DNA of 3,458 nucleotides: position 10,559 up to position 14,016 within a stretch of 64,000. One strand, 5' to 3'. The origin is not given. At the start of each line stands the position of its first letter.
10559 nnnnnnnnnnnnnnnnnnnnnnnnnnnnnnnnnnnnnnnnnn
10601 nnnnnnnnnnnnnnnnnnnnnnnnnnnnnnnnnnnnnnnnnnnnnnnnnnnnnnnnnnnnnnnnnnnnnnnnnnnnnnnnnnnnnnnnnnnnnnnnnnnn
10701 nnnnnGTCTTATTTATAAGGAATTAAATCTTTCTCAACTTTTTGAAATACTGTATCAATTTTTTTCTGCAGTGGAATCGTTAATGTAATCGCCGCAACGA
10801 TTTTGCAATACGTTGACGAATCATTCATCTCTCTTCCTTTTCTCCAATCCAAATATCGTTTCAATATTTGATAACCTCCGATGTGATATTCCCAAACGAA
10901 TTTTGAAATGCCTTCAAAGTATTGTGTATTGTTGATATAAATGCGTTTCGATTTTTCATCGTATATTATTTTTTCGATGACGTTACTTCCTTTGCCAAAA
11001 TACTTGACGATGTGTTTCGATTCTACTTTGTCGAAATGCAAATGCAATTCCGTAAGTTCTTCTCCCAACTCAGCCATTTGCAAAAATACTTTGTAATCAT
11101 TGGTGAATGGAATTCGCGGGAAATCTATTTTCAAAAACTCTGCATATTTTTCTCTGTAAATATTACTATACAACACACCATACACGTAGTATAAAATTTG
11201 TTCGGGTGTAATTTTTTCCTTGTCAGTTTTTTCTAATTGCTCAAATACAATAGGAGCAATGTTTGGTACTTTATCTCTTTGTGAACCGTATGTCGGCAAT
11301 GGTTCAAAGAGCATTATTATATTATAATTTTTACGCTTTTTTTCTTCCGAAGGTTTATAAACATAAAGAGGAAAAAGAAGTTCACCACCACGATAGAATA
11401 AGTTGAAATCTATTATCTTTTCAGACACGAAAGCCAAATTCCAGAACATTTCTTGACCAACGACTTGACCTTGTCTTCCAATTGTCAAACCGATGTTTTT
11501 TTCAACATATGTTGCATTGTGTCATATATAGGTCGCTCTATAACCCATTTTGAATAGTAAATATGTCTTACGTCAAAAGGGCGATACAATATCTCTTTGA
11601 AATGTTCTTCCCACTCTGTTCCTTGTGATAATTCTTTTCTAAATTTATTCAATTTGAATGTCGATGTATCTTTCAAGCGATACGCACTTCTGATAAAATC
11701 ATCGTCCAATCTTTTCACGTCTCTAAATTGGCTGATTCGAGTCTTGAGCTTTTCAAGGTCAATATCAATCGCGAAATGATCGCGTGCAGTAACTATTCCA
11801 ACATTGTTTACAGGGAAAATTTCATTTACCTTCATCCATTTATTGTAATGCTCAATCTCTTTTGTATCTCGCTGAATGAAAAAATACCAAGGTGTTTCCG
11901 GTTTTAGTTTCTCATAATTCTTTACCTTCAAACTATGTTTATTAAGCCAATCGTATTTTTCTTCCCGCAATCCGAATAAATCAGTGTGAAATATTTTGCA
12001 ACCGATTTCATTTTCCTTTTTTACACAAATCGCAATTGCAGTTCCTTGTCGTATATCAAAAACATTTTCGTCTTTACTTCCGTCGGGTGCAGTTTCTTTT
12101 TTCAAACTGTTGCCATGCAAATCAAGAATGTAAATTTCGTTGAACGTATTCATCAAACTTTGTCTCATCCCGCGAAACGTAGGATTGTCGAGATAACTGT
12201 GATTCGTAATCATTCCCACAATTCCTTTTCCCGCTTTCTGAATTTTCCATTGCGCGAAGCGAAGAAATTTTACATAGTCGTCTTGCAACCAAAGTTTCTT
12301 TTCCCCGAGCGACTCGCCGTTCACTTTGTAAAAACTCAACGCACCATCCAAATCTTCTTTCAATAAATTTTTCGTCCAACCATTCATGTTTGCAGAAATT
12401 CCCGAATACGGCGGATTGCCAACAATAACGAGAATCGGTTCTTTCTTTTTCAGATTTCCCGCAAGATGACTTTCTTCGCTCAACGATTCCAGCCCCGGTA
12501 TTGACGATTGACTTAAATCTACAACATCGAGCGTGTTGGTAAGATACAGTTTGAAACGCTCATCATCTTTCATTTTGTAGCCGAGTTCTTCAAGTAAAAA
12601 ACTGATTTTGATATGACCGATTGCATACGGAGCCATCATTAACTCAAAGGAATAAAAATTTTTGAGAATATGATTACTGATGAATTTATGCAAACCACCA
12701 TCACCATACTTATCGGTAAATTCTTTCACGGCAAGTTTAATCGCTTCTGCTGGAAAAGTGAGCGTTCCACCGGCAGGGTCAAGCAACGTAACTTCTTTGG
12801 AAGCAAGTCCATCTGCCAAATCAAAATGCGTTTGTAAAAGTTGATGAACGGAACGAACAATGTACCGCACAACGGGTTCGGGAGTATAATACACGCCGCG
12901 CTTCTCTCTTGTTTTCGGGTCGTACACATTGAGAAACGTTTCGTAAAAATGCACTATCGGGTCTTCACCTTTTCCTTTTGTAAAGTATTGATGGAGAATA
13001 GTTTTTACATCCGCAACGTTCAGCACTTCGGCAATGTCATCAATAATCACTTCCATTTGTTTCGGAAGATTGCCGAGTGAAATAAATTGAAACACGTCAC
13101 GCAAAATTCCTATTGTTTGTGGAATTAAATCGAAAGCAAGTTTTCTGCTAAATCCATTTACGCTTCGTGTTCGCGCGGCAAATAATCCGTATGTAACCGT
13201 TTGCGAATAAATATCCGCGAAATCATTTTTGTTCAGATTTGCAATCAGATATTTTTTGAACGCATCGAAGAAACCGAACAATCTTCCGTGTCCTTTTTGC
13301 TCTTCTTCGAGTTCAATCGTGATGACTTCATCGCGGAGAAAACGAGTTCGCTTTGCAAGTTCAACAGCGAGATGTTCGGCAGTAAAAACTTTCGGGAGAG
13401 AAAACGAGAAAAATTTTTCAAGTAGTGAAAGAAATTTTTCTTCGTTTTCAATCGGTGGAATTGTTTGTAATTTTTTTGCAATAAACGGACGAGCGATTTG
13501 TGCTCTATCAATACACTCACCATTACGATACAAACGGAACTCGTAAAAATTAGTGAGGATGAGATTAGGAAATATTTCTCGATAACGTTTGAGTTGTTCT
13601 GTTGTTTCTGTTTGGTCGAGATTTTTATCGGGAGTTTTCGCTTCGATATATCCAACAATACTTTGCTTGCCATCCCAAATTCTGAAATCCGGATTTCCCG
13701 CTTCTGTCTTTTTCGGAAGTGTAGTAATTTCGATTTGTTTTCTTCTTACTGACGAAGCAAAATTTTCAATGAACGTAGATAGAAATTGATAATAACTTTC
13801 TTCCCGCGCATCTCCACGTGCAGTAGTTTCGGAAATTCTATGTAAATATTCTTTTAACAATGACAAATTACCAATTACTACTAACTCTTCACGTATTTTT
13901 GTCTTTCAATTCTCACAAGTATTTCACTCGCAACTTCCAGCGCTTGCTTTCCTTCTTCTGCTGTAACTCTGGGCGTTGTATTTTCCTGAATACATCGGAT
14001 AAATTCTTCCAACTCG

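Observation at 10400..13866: Solitary MmeI-like Type IIL/IIG RM enzyme split by a frameshift at an A7/T7 homopolymer (possible phase variation or decay)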

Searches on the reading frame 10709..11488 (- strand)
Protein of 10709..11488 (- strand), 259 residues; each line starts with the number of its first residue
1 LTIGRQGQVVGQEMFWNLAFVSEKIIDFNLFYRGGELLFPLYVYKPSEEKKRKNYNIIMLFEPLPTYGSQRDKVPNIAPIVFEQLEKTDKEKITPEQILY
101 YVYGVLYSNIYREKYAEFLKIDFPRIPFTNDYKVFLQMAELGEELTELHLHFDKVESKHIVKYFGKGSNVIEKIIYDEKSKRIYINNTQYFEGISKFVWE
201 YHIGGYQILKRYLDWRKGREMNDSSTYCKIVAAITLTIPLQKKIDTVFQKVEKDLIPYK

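Call 5: search_protein_families(library=pfam, proteins=[window:10709-11488:-], max_evalue=0.01)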
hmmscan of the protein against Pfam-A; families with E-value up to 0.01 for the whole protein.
window:10709-11488:- (259 aa): 1 family
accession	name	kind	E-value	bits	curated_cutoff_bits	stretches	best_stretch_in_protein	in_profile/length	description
PF18135.7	Type_ISP_C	-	2.2e-53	182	25.9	1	17-226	127-322/342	Type ISP C-terminal specificity domain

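Call 6: search_protein_families(library=ncbifam, proteins=[window:10709-11488:-], max_evalue=0.01)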
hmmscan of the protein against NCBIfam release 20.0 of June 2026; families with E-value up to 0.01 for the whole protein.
window:10709-11488:- (259 aa): 0 families

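Call 19: list_cluster_members(proteins=[P0002, window:10709-11488:-, window:10400-10705:-, window:8937-10373:-])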
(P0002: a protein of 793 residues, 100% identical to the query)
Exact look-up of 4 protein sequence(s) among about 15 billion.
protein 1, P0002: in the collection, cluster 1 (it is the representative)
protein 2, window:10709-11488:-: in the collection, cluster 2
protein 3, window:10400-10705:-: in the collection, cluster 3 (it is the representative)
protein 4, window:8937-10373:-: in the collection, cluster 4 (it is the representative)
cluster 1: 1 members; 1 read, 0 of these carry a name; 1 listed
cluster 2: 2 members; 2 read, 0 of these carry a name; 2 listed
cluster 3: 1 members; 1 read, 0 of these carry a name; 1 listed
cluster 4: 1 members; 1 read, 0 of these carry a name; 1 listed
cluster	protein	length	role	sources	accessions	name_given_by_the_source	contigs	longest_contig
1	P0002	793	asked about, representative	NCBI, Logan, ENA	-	-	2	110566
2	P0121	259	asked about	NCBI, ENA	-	-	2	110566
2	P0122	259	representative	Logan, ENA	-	-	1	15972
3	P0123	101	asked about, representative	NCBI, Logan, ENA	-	-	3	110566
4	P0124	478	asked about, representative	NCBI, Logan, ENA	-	-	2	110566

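Call 55: find_homologous_proteins(query=P0124, max_evalue=1e-40)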
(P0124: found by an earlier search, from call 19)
Query P0124 (478 aa): 8000 proteins with E <= 1e-40 among 8000 candidates; the best 120 are listed.
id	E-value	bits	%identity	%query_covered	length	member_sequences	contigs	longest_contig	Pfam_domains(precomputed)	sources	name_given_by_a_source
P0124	0.0e+0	1056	100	100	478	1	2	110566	PF01743.27,PF12627.13,PF01966.29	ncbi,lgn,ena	-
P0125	6.1e-247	838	80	98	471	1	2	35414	PF01743.27,PF12627.13,PF01966.29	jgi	jgi:tRNA nucleotidyltransferase/poly(A) polymerase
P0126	9.3e-246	834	80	99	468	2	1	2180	PF01743.27,PF12627.13,PF01966.29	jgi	-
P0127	8.0e-236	801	76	99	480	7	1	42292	PF01743.27,PF12627.13,PF01966.29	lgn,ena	-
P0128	2.0e-203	694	65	99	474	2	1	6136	PF01743.27,PF12627.13,PF01966.29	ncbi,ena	-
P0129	6.8e-202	689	67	97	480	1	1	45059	PF01743.27,PF12627.13,PF01966.29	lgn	-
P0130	8.4e-201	686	65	97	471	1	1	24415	PF01743.27,PF12627.13,PF01966.29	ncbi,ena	-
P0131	3.7e-200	683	65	96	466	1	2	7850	PF01743.27,PF12627.13,PF01966.29,PF13735.13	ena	-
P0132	5.8e-200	683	66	97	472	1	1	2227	PF01743.27,PF12627.13,PF01966.29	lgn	-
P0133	6.0e-200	683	66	97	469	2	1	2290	PF01743.27,PF12627.13,PF01966.29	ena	-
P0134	7.8e-200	682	66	97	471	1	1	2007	PF01743.27,PF12627.13,PF01966.29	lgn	-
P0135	1.6e-199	681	66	97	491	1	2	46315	PF01743.27,PF12627.13,PF01966.29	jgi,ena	jgi:tRNA nucleotidyltransferase/poly(A) polymerase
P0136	1.8e-199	681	64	99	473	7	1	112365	PF01743.27,PF12627.13,PF01966.29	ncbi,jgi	jgi:putative nucleotidyltransferase with HDIG domain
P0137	2.0e-199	681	66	97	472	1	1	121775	PF01743.27,PF12627.13,PF01966.29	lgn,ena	-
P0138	2.5e-199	681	65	100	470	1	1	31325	PF01743.27,PF12627.13,PF01966.29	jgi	jgi:poly(A) polymerase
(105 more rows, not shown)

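Call 56: find_encoding_contigs(protein=P0125, flank=7000, max_places=3)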
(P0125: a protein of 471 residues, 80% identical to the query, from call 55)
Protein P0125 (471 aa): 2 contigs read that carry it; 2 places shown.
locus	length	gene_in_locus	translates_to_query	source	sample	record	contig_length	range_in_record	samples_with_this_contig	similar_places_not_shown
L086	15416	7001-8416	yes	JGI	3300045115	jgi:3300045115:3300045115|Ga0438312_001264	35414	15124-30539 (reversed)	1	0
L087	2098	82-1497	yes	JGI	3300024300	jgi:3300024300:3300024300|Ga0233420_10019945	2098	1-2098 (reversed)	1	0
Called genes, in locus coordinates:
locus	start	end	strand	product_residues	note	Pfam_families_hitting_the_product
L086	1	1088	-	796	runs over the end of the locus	PF13620:CarboxypepD_reg, PF13715:CarbopepD_reg_2, PF07715:Plug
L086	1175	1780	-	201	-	PF00440:TetR_N, PF13305:TetR_C_33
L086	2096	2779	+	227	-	PF00702:Hydrolase, PF13419:HAD_2, PF13242:Hydrolase_like (weak)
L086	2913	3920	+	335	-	PF01408:GFO_IDH_MocA, PF22725:GFO_IDH_MocA_C3, PF02894:GFO_IDH_MocA_C (faint)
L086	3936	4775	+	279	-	PF11463:R-HINP1I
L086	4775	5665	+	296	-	PF01555:N6_N4_Mtase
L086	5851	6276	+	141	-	PF08818:DUF1801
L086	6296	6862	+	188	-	PF14066:DUF4256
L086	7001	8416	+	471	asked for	PF01743:PolyA_pol, PF12627:PolyA_pol_RNAbd, PF01966:HD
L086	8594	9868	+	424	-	PF02321:OEP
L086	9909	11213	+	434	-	PF00364:Biotin_lipoyl (faint), PF25917:BSH_RND, PF25973:BSH_CzcB (weak), PF25881:HH_YBHG (weak), PF25885:HH_EMRA (faint), PF25876:HH_MFP_RND (weak), PF25990:Beta-barrel_YknX, PF25954:Beta-barrel_RND_2 (faint)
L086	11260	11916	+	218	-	PF02463:SMC_N, PF00005:ABC_tran, PF13304:AAA_21 (faint)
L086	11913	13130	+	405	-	PF12704:MacB_PCD, PF02687:FtsX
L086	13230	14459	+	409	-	PF12704:MacB_PCD, PF02687:FtsX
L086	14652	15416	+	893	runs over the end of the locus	PF14870:PSII_BNR (faint), PF15902:Sortilin-Vps10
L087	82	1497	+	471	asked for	PF01743:PolyA_pol, PF12627:PolyA_pol_RNAbd, PF01966:HD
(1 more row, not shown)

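Call 57: find_encoding_contigs(protein=P0127, flank=7000, max_places=3)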
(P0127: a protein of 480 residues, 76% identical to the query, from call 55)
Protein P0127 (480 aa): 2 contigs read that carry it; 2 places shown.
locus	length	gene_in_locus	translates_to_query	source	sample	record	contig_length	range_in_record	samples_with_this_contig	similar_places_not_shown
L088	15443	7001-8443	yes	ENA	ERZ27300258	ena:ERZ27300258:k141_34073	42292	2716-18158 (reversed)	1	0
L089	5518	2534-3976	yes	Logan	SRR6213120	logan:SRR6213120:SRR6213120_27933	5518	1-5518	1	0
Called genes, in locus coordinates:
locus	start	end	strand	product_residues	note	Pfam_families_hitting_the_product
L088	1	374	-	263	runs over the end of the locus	PF00106:adh_short, PF08659:KR, PF13561:adh_short_C2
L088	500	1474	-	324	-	PF00753:Lactamase_B (faint), PF13483:Lactamase_B_3, PF12706:Lactamase_B_2, PF23023:Anti-Pycsar_Apyc1 (faint)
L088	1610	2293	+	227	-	PF00702:Hydrolase, PF13419:HAD_2, PF13242:Hydrolase_like (weak)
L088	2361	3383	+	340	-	PF01408:GFO_IDH_MocA, PF22725:GFO_IDH_MocA_C3, PF02894:GFO_IDH_MocA_C (weak)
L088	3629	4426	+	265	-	PF00930:DPPIV_N (faint), PF26550:Tricorn_2nd, PF26549:Tricorn_N, PF07676:PD40 (faint)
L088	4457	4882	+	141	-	PF08818:DUF1801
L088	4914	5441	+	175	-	-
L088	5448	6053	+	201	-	PF14066:DUF4256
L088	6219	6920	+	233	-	-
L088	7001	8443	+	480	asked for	PF01743:PolyA_pol, PF12627:PolyA_pol_RNAbd, PF01966:HD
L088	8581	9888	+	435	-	PF02321:OEP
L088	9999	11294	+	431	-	PF25919:BSH_CusB (faint), PF25917:BSH_RND, PF25973:BSH_CzcB (weak), PF25984:BSH_YknX (weak), PF25876:HH_MFP_RND (weak), PF25990:Beta-barrel_YknX (weak), PF25975:CzcB_C (weak), PF25989:YknX_C (weak), +2 more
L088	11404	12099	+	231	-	PF02463:SMC_N (weak), PF00005:ABC_tran, PF13555:AAA_29 (faint), PF13304:AAA_21 (faint)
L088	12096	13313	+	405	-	PF12704:MacB_PCD, PF02687:FtsX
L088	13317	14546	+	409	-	PF12704:MacB_PCD, PF02687:FtsX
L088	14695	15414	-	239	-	-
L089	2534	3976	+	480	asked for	PF01743:PolyA_pol, PF12627:PolyA_pol_RNAbd, PF01966:HD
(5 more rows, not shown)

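Call 69: find_encoding_contigs(protein=P0122, flank=3000, max_places=8)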
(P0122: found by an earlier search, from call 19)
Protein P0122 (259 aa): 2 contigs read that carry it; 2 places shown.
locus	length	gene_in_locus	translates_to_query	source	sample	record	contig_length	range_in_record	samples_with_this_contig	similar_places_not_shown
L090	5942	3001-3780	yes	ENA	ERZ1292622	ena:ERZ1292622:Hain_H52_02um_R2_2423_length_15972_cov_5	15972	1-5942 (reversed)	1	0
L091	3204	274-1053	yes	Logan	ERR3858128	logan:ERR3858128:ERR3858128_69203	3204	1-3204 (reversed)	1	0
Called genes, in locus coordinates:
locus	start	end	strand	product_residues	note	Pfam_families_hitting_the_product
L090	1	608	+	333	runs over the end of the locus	PF01408:GFO_IDH_MocA, PF22725:GFO_IDH_MocA_C3, PF02894:GFO_IDH_MocA_C (weak)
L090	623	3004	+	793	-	PF07669:Eco57I (faint), PF02384:N6_Mtase (faint), PF18135:Type_ISP_C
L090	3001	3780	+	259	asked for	PF18135:Type_ISP_C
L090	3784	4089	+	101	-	-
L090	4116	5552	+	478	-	PF01743:PolyA_pol, PF12627:PolyA_pol_RNAbd, PF01966:HD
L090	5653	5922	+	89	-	-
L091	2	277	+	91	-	?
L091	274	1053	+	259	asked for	PF18135:Type_ISP_C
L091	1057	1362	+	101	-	-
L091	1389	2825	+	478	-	PF01743:PolyA_pol, PF12627:PolyA_pol_RNAbd, PF01966:HD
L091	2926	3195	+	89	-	-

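Call 70: find_encoding_contigs(protein=P0121, flank=3000, max_places=8)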
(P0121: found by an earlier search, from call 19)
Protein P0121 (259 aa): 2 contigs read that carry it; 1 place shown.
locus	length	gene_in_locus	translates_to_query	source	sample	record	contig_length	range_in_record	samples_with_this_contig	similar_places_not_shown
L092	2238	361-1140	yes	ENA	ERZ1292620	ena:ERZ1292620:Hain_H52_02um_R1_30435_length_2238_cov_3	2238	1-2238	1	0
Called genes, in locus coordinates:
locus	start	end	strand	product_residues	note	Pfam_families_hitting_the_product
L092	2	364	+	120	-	?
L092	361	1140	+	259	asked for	PF18135:Type_ISP_C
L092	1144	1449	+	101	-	-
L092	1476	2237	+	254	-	?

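Call 74: find_homologous_proteins(query=P0123, max_evalue=0.001)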
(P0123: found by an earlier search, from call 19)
Query P0123 (101 aa): 1 proteins with E <= 0.001 among 6 candidates.
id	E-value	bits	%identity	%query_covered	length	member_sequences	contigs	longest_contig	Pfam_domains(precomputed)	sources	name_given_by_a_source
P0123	1.2e-58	213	100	100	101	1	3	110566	-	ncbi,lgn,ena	-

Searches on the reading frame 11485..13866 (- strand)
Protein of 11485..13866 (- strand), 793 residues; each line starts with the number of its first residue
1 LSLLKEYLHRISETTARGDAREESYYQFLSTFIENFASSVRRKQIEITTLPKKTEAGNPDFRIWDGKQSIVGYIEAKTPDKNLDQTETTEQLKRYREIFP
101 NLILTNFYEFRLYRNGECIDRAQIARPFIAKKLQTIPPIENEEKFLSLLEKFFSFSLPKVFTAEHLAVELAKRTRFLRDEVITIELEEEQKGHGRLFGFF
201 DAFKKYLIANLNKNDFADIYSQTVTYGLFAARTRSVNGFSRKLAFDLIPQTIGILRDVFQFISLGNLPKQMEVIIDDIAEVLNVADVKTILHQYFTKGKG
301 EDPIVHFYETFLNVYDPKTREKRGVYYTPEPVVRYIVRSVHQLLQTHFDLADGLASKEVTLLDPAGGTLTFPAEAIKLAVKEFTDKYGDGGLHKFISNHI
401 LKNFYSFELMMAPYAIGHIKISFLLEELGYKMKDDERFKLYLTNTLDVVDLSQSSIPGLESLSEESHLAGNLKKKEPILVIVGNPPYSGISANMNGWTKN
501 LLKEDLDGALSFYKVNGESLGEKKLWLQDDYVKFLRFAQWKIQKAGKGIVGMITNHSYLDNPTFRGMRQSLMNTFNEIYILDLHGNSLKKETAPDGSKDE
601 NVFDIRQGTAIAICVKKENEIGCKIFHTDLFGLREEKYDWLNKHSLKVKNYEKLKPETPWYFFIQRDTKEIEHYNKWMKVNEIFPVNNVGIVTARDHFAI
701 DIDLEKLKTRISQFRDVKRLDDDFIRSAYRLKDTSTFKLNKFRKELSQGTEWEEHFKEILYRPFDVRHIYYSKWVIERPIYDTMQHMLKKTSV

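Call 5: search_protein_families(library=pfam, proteins=[window:11485-13866:-], max_evalue=0.01)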
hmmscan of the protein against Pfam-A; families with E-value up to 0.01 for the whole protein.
window:11485-13866:- (793 aa): 3 families
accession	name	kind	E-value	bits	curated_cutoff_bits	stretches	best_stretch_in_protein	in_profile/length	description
PF18135.7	Type_ISP_C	-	5.8e-17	62.2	25.9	1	682-789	1-109/342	Type ISP C-terminal specificity domain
PF02384.22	N6_Mtase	-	1.4e-05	25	20.4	1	302-488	4-136/311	N-6 DNA Methylase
PF07669.17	Eco57I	-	1.7e-05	25.4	25.3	1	473-584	70-166/171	Eco57I restriction-modification methylase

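Call 6: search_protein_families(library=ncbifam, proteins=[window:11485-13866:-], max_evalue=0.01)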
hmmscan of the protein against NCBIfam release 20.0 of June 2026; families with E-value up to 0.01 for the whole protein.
window:11485-13866:- (793 aa): 0 families
